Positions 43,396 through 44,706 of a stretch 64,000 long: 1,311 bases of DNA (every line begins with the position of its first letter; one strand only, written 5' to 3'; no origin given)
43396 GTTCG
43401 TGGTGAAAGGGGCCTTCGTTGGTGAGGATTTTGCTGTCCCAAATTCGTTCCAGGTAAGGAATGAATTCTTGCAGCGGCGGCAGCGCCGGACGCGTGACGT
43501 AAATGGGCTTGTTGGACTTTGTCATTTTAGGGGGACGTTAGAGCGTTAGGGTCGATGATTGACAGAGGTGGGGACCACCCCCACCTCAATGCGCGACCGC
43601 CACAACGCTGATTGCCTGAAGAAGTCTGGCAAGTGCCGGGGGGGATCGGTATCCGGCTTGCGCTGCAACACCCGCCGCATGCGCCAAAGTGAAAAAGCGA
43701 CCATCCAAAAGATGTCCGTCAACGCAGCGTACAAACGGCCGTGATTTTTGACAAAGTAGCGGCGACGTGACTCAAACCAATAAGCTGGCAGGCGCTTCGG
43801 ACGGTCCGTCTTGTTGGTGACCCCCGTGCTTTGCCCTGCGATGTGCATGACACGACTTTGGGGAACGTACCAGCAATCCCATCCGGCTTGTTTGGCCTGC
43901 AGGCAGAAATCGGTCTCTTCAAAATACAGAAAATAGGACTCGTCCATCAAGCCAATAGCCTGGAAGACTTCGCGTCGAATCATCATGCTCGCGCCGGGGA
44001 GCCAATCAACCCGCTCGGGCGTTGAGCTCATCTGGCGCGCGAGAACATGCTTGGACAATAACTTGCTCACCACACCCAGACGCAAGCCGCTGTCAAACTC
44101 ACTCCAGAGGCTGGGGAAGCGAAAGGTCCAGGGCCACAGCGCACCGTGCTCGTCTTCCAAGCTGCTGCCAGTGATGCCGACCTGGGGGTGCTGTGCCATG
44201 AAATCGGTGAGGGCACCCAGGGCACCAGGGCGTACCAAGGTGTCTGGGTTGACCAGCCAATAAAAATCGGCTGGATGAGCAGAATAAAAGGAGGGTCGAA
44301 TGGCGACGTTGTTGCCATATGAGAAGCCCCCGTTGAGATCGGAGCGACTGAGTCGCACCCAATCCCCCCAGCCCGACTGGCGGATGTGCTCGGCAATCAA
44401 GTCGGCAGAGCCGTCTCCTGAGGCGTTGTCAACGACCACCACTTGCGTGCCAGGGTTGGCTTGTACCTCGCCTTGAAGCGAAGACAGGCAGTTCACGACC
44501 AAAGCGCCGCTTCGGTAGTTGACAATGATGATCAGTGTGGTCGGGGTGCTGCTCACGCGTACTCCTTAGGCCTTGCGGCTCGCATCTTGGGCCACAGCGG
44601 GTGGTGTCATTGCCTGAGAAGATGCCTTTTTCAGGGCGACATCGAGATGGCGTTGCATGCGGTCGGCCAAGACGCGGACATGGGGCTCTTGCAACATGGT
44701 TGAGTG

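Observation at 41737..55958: Compact hybrid NRPS-PKS cluster with glycosyltransferase, sugar aminotransferase and its own PPTase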

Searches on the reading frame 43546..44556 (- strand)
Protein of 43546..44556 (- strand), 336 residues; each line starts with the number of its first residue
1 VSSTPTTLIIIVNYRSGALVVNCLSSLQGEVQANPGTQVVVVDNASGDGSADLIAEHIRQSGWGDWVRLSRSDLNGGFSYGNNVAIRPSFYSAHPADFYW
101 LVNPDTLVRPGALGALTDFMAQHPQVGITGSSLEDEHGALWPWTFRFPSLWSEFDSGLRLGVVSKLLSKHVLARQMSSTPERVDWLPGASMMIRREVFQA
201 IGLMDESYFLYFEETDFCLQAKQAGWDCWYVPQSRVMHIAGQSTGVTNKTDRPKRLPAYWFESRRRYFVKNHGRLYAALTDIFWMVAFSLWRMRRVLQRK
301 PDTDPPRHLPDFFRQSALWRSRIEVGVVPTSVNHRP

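Call 3: search_protein_families(library=pfam, proteins=[window:43546-44556:-])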
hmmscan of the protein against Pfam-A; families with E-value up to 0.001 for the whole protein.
window:43546-44556:- (336 aa): 3 families
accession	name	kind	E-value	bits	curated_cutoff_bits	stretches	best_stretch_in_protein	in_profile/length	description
PF13641.12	Glyco_tranf_2_3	-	7.6e-14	52.7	27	1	5-245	1-218/230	Glycosyltransferase like family 2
PF00535.33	Glycos_transf_2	-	2.5e-07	31.2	23.3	1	9-166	2-132/168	Glycosyl transferase family 2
PF13632.12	Glyco_trans_2_3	-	2.6e-06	27.8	27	1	169-278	55-155/198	Glycosyl transferase family group 2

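Call 30: search_solved_structures(query=window:43546-44556:-, max_evalue=0.01)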
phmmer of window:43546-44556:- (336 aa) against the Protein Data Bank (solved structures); distinct sequences matched with E-value up to 0.01: 0.

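Call 43: search_protein_families(library=ncbifam, proteins=[window:43546-44556:-], max_evalue=0.001)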
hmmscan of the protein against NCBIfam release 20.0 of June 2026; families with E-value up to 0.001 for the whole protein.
window:43546-44556:- (336 aa): 4 families
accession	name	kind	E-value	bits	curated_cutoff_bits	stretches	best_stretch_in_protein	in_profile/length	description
TIGR01556.1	rhamnosyltran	subfamily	6.7e-11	41.9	200.55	1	172-244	134-206/281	rhamnosyltransferase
TIGR03965.1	mycofact_glyco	equivalog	2.9e-09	36.3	280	1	7-238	77-280/467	mycofactocin biosynthesis glycosyltransferase MftF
NF038299.1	EPS_HpsN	equivalog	5.6e-09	35.4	425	1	181-248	160-230/317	hormogonium polysaccharide biosynthesis glycosyltransferase HpsN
NF038302.1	EPS_HpsE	equivalog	8.4e-09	34.8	300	1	9-239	5-223/307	hormogonium polysaccharide biosynthesis glycosyltransferase HpsE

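Call 61: find_homologous_proteins(query=window:43546-44556:-, max_evalue=0.00001)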
Query window:43546-44556:- (336 aa): 6621 proteins with E <= 0.00001 among 8000 candidates; the best 120 are listed.
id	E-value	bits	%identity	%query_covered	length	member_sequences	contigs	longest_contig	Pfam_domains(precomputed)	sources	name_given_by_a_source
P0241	1.2e-208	710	92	97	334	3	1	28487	PF13632.13,PF13641.13,PF00535.33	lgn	-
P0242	8.8e-193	658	82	99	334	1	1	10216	PF13632.13,PF13641.13,PF00535.33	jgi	jgi:N-acetylglucosaminyl-diphospho-decaprenol L-rhamnosyltransferase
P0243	1.2e-184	631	80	97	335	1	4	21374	PF13641.13,PF00535.33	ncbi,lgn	-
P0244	3.6e-182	623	79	98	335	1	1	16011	PF13632.13,PF13641.13,PF00535.33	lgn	-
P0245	1.2e-178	611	78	98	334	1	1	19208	PF13632.13,PF13641.13,PF00535.33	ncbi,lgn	ncbi:MAG: glycosyltransferase family 2 protein [Pseudomonadota bacterium]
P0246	8.5e-177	605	78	98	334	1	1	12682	PF13632.13,PF13641.13,PF00535.33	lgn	-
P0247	1.2e-175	601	77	98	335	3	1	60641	PF13632.13,PF13641.13,PF00535.33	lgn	-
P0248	2.5e-166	571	73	99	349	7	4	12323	PF13632.13,PF13641.13,PF00535.33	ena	-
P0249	1.2e-165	568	72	100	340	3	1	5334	PF13641.13,PF00535.33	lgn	-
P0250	3.6e-158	544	73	94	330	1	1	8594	PF13632.13,PF13641.13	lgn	-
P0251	1.6e-154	532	72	94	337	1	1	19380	PF13632.13,PF13641.13,PF00535.33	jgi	jgi:N-acetylglucosaminyl-diphospho-decaprenol L-rhamnosyltransferase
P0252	6.4e-151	520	67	96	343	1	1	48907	PF13632.13,PF13641.13,PF00535.33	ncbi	-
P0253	2.0e-149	515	66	97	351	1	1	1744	PF13632.13,PF13641.13,PF00535.33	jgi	jgi:N-acetylglucosaminyl-diphospho-decaprenol L-rhamnosyltransferase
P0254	3.5e-148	511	67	95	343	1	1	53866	PF13632.13,PF13641.13,PF00535.33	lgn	-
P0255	1.2e-146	506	65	98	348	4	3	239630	PF13632.13,PF13641.13,PF00535.33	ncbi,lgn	ncbi:MAG: glycosyltransferase family 2 protein [Burkholderiales bacterium]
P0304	2.8e-136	472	65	94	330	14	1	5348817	PF13632.13,PF13641.13,PF00535.33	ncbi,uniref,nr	ncbi:glycosyltransferase family 2 protein [Leptodesmis sichuanensis]|uniref:glycosyltransferase fami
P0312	1.4e-135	470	61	94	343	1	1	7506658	PF13632.13,PF13641.13,PF00535.33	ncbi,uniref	ncbi:glycosyltransferase family 2 protein [Egbenema bharatensis]|uniref:glycosyltransferase family 2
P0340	7.9e-134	464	62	94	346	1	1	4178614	PF13632.13,PF13641.13,PF00535.33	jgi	jgi:N-acetylglucosaminyl-diphospho-decaprenol L-rhamnosyltransferase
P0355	5.5e-133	461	60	96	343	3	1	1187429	PF13632.13,PF13641.13,PF00535.33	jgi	jgi:GT2 family glycosyltransferase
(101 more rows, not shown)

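Call 62: find_encoding_contigs(protein=P0304, flank=10000, max_places=1)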
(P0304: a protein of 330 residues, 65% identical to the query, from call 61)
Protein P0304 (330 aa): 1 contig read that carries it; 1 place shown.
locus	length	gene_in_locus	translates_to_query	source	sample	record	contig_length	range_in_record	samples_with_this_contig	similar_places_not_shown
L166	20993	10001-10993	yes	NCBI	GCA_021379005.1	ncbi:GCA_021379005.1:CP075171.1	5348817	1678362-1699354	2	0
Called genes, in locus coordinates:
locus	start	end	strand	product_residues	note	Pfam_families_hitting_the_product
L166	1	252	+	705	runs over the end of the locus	-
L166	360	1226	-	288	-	PF02153:PDH_N, PF20463:PDH_C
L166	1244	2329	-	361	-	PF00903:Glyoxalase, PF13669:Glyoxalase_4 (faint), PF14696:Glyoxalase_5, PF00903:Glyoxalase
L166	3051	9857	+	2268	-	PF00501:AMP-binding, PF13193:AMP-binding_C (weak), PF00550:PP-binding, PF00668:Condensation, PF00501:AMP-binding, PF13193:AMP-binding_C, PF00550:PP-binding, PF00975:Thioesterase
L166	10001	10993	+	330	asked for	PF13641:Glyco_tranf_2_3, PF00535:Glycos_transf_2, PF13632:Glyco_trans_2_3 (weak)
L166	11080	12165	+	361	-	PF00793:DAHP_synth_1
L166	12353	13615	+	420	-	PF13527:Acetyltransf_9, PF00583:Acetyltransf_1, PF13508:Acetyltransf_7, PF17668:Acetyltransf_17, PF13530:SCP2_2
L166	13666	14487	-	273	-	PF00005:ABC_tran, PF13304:AAA_21 (weak)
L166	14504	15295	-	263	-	PF02361:CbiQ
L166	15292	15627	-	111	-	PF02553:CbiN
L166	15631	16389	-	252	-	PF01891:CbiM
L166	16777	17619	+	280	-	-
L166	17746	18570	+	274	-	-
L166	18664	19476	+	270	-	-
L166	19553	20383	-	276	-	PF01479:S4, PF01728:FtsJ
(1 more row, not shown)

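Call 63: find_encoding_contigs(protein=P0340, flank=10000, max_places=1)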
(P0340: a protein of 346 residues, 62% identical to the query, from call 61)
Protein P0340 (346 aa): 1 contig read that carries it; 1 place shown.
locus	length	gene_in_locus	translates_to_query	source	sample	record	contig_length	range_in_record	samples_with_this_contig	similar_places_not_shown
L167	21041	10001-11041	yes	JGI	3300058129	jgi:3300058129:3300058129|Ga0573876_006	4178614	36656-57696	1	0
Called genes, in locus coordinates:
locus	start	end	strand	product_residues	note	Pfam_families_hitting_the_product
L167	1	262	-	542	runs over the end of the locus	PF13231:PMT_2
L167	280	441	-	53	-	-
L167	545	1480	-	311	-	-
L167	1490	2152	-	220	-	PF27545:CsoS1D_N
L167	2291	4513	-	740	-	PF00270:DEAD, PF00271:Helicase_C, PF16124:RecQ_Zn_bind, PF09382:RQC, PF00570:HRDC, PF14493:HTH_40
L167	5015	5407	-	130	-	PF08865:DUF1830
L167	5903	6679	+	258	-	PF22624:AASDHPPT_N, PF01648:ACPS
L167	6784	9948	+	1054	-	PF00550:PP-binding, PF00975:Thioesterase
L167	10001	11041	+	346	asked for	PF00535:Glycos_transf_2, PF13641:Glyco_tranf_2_3, PF13632:Glyco_trans_2_3 (weak)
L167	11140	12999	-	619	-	PF03717:PBP_dimer, PF00905:Transpeptidase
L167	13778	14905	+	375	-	PF00005:ABC_tran, PF08402:TOBE_2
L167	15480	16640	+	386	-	PF01547:SBP_bac_1, PF13416:SBP_bac_8, PF13343:SBP_bac_6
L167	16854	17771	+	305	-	PF00528:BPD_transp_1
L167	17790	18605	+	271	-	PF00528:BPD_transp_1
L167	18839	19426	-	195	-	PF06206:CpeT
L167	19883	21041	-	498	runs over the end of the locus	PF03062:MBOAT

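Call 68: find_encoding_contigs(protein=P0312, flank=10000, max_places=1)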
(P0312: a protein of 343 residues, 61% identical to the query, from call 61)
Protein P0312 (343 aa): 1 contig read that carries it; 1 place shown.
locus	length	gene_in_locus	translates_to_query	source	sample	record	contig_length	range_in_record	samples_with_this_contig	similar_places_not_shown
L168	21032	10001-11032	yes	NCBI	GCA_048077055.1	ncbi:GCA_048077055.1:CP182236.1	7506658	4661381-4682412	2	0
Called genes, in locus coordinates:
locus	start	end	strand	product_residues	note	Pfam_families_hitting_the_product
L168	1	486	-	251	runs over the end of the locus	PF00639:Rotamase (faint)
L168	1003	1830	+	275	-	PF00149:Metallophos, PF12850:Metallophos_2 (weak)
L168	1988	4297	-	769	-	PF01656:CbiA (faint), PF13614:AAA_31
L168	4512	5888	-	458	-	PF02563:Poly_export, PF10531:SLBB, PF22461:SLBB_2 (weak)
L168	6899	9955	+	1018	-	PF00550:PP-binding, PF00975:Thioesterase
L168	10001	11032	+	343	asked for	PF00535:Glycos_transf_2, PF13641:Glyco_tranf_2_3, PF13632:Glyco_trans_2_3 (weak)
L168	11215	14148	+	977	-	PF02739:5_3_exonuc_N, PF01367:5_3_exonuc, PF01612:DNA_pol_A_exo1, PF22619:DNA_polI_exo1, PF00476:DNA_pol_A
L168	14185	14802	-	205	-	-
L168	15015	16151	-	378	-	PF00140:Sigma70_r1_2, PF04542:Sigma70_r2, PF04539:Sigma70_r3, PF04545:Sigma70_r4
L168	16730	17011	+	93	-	PF09493:DUF2389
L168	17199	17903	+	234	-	PF06790:UPF0259 (weak)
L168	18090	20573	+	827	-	PF00403:HMA, PF00122:E1-E2_ATPase, PF00702:Hydrolase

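Call 69: find_encoding_contigs(protein=P0355, flank=10000, max_places=1)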
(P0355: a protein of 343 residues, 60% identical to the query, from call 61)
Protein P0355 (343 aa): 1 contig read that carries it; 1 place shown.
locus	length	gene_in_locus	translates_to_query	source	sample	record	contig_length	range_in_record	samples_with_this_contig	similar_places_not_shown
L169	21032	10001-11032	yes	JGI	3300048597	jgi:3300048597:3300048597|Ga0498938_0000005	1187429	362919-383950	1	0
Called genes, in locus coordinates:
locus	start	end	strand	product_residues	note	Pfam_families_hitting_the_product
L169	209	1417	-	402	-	-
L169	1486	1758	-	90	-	PF17275:DUF5340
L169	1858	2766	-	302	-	PF00218:IGPS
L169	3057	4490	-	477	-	PF00890:FAD_binding_2 (faint), PF01134:GIDA (faint), PF07992:Pyr_redox_2, PF12831:FAD_oxidored (faint), PF00070:Pyr_redox, PF02852:Pyr_redox_dim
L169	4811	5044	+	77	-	-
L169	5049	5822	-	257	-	PF22435:MRM3-like_sub_bind, PF08032:SpoU_sub_bind, PF00588:SpoU_methylase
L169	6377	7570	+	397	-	PF00275:EPSP_synthase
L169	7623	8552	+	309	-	PF01435:Peptidase_M48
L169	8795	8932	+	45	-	-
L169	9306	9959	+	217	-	PF00132:Hexapep (faint)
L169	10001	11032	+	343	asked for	PF13641:Glyco_tranf_2_3, PF00535:Glycos_transf_2 (weak), PF13632:Glyco_trans_2_3 (weak)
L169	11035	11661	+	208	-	PF12804:NTP_transf_3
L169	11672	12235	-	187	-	PF04093:MreD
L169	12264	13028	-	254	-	PF04085:MreC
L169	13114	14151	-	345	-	PF06723:MreB_Mbl, PF00022:Actin (weak), PF00012:HSP70, PF14450:FtsA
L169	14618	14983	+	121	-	PF00436:SSB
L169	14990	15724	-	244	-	PF04402:SIMPL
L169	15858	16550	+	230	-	-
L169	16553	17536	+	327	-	PF00005:ABC_tran, PF13304:AAA_21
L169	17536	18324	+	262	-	PF06182:ABC2_membrane_6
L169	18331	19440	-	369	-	PF04471:Mrr_cat, PF01656:CbiA, PF02374:ArsA_ATPase (weak), PF10609:ParA (weak), PF13614:AAA_31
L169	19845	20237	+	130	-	PF00829:Ribosomal_L21p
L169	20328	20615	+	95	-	PF01016:Ribosomal_L27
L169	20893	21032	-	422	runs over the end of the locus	PF07992:Pyr_redox_2, PF00070:Pyr_redox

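Call 73: predict_structure(alignment_id=A4)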
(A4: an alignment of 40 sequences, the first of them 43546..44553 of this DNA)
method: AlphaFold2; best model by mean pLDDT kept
length: 335 residues; sequences in the alignment: 40
mean_pLDDT: 87.0   pTM: 0.85
mean pLDDT of the five models: 87.0, 86.8, 85.3, 83.4, 72.7
residues with pLDDT >= 90: 179; 70-90: 125; 50-70: 17; < 50: 14
segments of 3 or more residues with pLDDT < 50: 243-247, 327-335
pLDDT, mean of each block of 10 residues (from residue 1): 89 94 97 97 94 98 98 88 96 97 93 97 95 83 84 79 76 87 81 98 83 91 96 84 51 81 88 90 90 90 87 87 54 41
secondary structure, 60 per line:
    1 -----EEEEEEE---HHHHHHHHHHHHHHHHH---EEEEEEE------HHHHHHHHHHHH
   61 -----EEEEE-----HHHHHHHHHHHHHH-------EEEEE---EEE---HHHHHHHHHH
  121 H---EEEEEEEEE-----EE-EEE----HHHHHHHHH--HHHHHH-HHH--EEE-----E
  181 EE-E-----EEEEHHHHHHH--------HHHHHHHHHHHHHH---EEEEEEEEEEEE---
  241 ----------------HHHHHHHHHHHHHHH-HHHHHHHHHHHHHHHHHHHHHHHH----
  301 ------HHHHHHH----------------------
elements in order: E6-12 H16-32 E36-42 H49-60 E66-70 H76-89 E97-101 E105-107 H111-121 E125-133 E142-144 H149-157 H160-165 E172-174 E180-182 E190-193 H194-200 H209-222 E226-237 H257-271 H273-296 H307-313

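Call 76: fold_search(model_id=the predicted structure, library=pdb)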
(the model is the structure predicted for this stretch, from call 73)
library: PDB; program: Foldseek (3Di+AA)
matches with E <= 10: 1471; with E <= 0.001: 372
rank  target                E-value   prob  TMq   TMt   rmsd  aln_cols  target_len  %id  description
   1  6e7i_A                3.8e-13  1.00  0.60  0.42   7.9       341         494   13  Human ppGalNAcT2 I253A/L310A Mutant with EA2 and UDP (released 2020-01-29)
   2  6nqt_A                1.1e-12  1.00  0.58  0.40   8.4       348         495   14  GalNac-T2 soaked with UDP-sugar (released 2020-01-29)
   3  4d0z_F                1.2e-12  1.00  0.58  0.41   8.1       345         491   14  GalNAc-T2 crystal soaked with UDP-5SGalNAc, mEA2 and manganese (Higher resolution dataset) (released 2014-05-28)
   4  6nqt_C                1.5e-12  1.00  0.58  0.41  11.5       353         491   14  GalNac-T2 soaked with UDP-sugar (released 2020-01-29)
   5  2ffu_A                1.7e-12  1.00  0.58  0.41   8.1       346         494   14  Crystal Structure of Human ppGalNAcT-2 complexed with UDP and EA2 (released 2006-01-31)
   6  8ujf_A                2.4e-12  1.00  0.57  0.38  12.2       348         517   16  X-ray crystal structure of Toxoplasma gondii GalNAc-T3 in complex with UDP-GalNAc, Mn2+, and Muc5AC-3,13 (released 2024-05-15)
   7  6nqt_B                2.6e-12  1.00  0.58  0.41   8.4       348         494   14  GalNac-T2 soaked with UDP-sugar (released 2020-01-29)
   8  6nqt_E                3.5e-12  1.00  0.58  0.41   9.6       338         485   13  GalNac-T2 soaked with UDP-sugar (released 2020-01-29)
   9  6egs_A                4.0e-12  1.00  0.58  0.42   8.2       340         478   13  Crystal structure of the GalNAc-T2 F104S mutant in complex with UDP-GalNAc (released 2018-04-11)
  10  4d0t_A                4.0e-12  1.00  0.59  0.41   8.4       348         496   14  GalNAc-T2 crystal soaked with UDP-GalNAc, EA2 peptide and manganese (released 2014-05-28)
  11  6egs_B                4.7e-12  1.00  0.57  0.42   8.6       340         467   14  Crystal structure of the GalNAc-T2 F104S mutant in complex with UDP-GalNAc (released 2018-04-11)
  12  4d0t_F                5.0e-12  1.00  0.56  0.40   9.3       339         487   14  GalNAc-T2 crystal soaked with UDP-GalNAc, EA2 peptide and manganese (released 2014-05-28)
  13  8ujg_A                7.2e-12  1.00  0.57  0.37  12.1       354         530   17  X-ray crystal structure of Toxoplasma gondii GalNAc-T3 in complex with UDP-GalNAc, Mn2+, and the mono-glycopeptide Srs (released 2024-05-15)
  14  4d0z_C                7.7e-12  1.00  0.57  0.41   8.4       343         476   14  GalNAc-T2 crystal soaked with UDP-5SGalNAc, mEA2 and manganese (Higher resolution dataset) (released 2014-05-28)
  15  6nqt_F                7.7e-12  1.00  0.57  0.41   9.5       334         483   12  GalNac-T2 soaked with UDP-sugar (released 2020-01-29)
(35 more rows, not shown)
